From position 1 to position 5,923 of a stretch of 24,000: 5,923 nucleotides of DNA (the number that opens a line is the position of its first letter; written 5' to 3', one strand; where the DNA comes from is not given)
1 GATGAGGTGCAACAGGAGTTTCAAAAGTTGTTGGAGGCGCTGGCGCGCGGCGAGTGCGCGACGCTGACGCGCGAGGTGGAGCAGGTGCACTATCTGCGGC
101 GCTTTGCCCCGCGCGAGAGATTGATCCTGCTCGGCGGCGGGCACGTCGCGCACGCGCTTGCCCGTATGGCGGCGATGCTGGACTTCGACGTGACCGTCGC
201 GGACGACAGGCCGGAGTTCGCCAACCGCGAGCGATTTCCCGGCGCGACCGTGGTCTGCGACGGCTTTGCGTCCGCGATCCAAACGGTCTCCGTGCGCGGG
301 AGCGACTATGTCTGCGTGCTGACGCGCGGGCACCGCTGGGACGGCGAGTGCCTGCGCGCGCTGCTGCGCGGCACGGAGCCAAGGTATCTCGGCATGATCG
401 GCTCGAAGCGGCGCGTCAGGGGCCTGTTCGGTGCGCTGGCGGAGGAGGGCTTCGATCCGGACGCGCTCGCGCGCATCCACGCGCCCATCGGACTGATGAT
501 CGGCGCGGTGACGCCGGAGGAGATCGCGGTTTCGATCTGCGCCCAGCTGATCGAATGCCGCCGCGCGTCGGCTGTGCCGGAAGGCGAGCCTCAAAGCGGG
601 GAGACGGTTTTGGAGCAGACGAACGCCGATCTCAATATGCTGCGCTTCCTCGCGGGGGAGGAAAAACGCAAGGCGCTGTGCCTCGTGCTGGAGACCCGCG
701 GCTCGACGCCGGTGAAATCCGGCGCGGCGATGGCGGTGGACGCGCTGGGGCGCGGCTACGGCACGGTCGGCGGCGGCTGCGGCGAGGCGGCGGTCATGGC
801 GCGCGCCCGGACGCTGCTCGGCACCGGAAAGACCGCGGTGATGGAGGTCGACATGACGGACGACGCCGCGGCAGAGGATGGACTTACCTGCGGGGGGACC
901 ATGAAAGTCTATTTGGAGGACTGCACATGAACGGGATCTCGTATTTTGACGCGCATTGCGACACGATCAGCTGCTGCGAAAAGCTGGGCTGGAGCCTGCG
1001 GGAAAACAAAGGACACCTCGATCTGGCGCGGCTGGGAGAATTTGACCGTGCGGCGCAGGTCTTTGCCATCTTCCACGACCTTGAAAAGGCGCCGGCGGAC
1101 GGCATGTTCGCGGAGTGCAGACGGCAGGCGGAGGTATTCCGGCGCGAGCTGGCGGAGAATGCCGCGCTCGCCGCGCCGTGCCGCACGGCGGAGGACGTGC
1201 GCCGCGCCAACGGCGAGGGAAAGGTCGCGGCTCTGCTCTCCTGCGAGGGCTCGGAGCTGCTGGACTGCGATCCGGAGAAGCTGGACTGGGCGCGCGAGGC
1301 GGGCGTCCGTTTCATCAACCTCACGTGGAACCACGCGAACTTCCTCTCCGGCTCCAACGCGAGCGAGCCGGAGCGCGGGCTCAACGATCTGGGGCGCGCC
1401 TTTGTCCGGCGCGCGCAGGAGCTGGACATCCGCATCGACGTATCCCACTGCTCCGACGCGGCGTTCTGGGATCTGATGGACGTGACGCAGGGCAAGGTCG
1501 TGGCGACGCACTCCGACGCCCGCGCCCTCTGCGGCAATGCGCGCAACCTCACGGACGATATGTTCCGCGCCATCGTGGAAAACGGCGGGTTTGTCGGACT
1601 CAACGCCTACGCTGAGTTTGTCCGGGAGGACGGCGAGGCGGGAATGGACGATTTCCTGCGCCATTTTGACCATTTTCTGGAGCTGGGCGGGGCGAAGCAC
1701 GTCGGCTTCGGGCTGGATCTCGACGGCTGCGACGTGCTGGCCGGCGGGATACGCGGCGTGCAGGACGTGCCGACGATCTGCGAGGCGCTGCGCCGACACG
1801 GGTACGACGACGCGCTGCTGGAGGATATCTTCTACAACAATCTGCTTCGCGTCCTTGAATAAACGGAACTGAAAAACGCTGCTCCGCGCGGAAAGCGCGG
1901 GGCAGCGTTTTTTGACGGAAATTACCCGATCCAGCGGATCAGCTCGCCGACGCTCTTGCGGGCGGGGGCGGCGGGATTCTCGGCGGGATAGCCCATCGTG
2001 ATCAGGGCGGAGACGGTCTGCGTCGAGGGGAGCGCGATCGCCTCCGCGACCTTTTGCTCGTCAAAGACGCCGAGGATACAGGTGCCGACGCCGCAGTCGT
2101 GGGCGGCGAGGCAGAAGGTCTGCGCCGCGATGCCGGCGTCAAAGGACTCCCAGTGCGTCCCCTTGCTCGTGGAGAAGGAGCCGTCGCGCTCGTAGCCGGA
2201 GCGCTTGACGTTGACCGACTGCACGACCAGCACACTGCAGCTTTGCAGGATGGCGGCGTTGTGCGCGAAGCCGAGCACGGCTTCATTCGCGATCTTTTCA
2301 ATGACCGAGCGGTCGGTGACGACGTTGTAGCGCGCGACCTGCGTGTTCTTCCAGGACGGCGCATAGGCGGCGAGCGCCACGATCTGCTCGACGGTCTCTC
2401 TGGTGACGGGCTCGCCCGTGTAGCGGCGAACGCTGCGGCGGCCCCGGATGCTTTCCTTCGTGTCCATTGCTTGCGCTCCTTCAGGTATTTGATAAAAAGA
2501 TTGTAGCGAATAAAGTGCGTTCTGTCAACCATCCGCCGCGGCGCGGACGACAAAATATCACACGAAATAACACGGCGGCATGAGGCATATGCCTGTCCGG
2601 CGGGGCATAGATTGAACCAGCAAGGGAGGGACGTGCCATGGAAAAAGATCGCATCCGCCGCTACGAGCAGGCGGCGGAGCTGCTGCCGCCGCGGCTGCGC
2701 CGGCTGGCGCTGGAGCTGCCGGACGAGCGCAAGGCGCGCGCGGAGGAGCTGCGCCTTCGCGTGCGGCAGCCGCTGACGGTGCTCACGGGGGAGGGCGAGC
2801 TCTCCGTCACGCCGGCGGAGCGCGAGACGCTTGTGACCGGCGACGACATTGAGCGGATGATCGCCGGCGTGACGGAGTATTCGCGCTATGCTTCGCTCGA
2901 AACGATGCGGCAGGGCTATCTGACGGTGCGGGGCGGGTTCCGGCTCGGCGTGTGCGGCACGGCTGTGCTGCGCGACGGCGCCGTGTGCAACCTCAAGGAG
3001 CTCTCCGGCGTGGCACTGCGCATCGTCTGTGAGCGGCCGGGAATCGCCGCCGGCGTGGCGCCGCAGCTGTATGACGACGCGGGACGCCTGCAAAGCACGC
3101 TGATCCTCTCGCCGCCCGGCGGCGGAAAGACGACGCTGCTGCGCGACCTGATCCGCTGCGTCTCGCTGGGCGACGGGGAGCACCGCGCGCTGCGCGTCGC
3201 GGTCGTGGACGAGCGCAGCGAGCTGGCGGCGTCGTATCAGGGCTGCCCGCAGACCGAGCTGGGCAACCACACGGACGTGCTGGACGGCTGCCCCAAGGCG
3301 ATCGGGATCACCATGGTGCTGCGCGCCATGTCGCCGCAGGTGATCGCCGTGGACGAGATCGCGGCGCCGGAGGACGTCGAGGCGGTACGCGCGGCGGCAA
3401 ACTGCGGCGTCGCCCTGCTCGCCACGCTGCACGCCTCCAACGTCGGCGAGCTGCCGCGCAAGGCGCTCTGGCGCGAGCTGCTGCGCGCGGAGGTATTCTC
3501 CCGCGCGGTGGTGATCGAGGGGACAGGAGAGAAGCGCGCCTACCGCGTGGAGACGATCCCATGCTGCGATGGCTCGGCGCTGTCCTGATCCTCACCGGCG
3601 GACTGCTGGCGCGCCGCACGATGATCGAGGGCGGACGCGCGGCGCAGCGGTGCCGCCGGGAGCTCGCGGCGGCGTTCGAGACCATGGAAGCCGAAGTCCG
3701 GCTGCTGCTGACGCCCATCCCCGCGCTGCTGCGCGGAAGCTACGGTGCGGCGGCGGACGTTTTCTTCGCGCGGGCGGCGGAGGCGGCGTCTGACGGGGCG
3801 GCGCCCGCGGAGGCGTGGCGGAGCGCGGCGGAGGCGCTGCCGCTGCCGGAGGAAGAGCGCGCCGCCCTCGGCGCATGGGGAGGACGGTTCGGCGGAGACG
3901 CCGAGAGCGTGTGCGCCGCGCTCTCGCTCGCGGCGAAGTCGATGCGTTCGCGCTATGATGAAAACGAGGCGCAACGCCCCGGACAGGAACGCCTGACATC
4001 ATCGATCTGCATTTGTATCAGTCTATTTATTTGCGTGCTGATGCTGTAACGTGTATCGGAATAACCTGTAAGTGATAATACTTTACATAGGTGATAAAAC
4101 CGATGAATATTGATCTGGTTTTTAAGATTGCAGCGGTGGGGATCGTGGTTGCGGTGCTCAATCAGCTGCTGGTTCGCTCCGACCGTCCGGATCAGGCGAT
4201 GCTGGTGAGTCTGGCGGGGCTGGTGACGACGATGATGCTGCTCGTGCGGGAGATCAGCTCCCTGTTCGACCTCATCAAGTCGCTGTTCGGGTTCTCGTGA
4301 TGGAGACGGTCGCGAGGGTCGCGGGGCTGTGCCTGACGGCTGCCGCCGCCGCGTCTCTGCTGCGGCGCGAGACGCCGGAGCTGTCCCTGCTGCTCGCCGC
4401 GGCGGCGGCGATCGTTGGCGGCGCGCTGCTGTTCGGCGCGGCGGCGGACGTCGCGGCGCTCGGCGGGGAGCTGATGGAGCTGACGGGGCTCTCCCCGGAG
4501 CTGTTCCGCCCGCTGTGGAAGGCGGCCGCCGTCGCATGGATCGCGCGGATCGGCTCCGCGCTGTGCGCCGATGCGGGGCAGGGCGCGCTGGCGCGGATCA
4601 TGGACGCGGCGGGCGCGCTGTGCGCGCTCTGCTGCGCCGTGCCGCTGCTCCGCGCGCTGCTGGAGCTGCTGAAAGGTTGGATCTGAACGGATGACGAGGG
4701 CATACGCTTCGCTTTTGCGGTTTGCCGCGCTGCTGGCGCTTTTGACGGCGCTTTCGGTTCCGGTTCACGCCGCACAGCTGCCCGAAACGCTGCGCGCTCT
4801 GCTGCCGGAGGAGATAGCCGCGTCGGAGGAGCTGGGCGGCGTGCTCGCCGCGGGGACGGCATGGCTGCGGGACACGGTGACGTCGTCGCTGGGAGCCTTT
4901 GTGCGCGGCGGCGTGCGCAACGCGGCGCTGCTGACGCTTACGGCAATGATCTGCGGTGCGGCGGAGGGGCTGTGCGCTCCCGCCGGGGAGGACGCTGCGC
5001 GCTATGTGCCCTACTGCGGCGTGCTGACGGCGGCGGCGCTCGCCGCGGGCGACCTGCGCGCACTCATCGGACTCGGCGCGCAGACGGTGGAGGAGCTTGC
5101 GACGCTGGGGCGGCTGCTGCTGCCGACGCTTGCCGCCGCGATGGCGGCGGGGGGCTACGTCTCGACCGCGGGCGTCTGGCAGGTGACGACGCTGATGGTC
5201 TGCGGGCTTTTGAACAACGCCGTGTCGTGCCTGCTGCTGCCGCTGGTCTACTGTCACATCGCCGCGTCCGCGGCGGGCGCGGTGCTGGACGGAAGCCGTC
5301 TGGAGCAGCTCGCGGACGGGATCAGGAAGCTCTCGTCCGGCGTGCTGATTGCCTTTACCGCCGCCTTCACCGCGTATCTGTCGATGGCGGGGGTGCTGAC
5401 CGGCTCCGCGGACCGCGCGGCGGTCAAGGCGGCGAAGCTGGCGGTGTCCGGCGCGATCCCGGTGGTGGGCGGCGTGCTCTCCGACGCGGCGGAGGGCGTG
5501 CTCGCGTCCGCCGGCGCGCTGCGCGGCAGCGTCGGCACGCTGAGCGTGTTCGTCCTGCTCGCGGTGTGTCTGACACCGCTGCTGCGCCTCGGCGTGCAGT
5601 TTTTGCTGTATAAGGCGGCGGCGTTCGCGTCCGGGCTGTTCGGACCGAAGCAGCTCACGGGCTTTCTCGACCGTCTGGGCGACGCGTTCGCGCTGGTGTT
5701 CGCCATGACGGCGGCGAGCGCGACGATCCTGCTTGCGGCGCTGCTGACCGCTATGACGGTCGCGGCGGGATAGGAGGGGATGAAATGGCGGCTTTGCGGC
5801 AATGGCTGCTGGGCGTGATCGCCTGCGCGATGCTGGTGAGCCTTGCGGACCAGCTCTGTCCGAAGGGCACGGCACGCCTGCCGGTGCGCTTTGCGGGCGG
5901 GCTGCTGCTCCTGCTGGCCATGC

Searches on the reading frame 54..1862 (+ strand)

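Call 5: search_protein_families(library=pfam, proteins=[window:54-1862:+])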
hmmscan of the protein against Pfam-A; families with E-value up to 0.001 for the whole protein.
window:54-1862:+ (602 aa): 1 family
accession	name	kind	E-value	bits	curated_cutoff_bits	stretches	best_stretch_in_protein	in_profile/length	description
PF01244.27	Peptidase_M19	-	2.5e-78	263.9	26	1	293-602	4-318/319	Membrane dipeptidase (Peptidase family M19)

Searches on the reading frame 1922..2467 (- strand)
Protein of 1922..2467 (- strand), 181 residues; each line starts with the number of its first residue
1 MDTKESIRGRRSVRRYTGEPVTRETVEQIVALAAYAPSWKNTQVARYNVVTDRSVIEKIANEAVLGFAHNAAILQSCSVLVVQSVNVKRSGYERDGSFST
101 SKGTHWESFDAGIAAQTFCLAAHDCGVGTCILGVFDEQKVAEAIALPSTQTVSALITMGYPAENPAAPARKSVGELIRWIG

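Call 7: search_protein_families(library=ncbifam, proteins=[window:1922-2467:-])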
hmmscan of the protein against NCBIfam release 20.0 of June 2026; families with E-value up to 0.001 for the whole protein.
window:1922-2467:- (181 aa): 8 families
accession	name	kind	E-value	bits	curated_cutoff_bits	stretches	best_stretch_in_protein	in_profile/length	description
NF008033.1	PRK10765.1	equivalog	4.9e-14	52.3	223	1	3-170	4-169/240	oxygen-insensitive NADPH nitroreductase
TIGR02476.1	BluB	equivalog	1e-13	51.2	150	2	108-169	127-188/205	5,6-dimethylbenzimidazole synthase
TIGR03553.1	F420_FbiB_CTERM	equivalog_domain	1e-09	38.4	249.55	1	7-57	3-53/194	F420 biosynthesis protein FbiB, C-terminal domain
NF003768.0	PRK05365.1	equivalog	2.2e-09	37.1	152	1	8-168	19-186/200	malonic semialdehyde reductase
NF009810.0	PRK13294.1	equivalog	2.2e-09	36.7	304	1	4-173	255-442/449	coenzyme F420-0:L-glutamate ligase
NF008275.0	PRK11053.1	equivalog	2.6e-07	30.4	227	1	1-85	1-86/217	oxygen-insensitive NAD(P)H nitroreductase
TIGR03605.1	antibiot_sagB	domain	3.7e-06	26.6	78.4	1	103-153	115-165/173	SagB family peptide dehydrogenase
NF047509.1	Rv3131_FMN_oxido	subfamily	2.2e-05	24.1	199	0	99-176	236-318/319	Acg family FMN-binding oxidoreductase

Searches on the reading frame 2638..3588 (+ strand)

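Call 5: search_protein_families(library=pfam, proteins=[window:2638-3588:+])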
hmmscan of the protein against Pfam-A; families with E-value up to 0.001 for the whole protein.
window:2638-3588:+ (316 aa): 2 families
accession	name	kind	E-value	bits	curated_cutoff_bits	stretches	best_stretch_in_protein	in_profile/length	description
PF19568.5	Spore_III_AA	-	1.2e-78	264.8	27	1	8-299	3-292/306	Sporulation stage III, protein AA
PF00437.27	T2SSE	-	3e-05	23.3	24.9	1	155-269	146-248/370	Type II/IV secretion system protein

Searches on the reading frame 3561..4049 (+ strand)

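Call 5: search_protein_families(library=pfam, proteins=[window:3561-4049:+])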
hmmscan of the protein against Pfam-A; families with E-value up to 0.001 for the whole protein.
window:3561-4049:+ (162 aa): 1 family
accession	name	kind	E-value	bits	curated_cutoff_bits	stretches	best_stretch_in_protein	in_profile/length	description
PF09548.15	Spore_III_AB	-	6.6e-19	69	32.5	1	4-162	2-170/170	Stage III sporulation protein AB (spore_III_AB)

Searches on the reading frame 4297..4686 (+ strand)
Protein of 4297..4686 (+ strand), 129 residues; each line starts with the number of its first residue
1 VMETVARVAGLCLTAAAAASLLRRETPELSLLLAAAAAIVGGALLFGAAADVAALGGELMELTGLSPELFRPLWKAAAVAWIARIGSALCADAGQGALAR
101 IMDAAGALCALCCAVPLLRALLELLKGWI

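Call 5: search_protein_families(library=pfam, proteins=[window:4297-4686:+])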
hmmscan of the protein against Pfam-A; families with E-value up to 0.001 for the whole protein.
window:4297-4686:+ (129 aa): 1 family
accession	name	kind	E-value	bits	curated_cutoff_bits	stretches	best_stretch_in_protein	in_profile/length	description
PF06686.16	SpoIIIAC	-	1.3e-11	44.9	24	1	73-126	1-54/56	Stage III sporulation protein AC/AD protein family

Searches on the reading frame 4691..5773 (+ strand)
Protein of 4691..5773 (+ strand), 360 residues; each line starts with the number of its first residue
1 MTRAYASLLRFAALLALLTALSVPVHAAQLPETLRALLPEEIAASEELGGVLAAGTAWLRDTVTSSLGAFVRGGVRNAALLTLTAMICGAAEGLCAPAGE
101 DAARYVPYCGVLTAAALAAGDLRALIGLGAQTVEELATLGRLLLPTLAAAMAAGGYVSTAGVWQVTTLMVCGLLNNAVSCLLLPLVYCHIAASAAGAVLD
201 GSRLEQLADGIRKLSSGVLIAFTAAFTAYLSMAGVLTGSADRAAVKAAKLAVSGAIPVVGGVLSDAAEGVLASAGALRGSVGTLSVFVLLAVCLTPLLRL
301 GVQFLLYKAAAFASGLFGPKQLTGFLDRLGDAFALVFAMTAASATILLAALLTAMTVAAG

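Call 5: search_protein_families(library=pfam, proteins=[window:4691-5773:+])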
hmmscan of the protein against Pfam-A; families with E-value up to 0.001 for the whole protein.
window:4691-5773:+ (360 aa): 1 family
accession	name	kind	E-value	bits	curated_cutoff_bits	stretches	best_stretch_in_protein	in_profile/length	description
PF09546.15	Spore_III_AE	-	2.9e-39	135.6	27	1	100-357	64-318/321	Stage III sporulation protein AE (spore_III_AE)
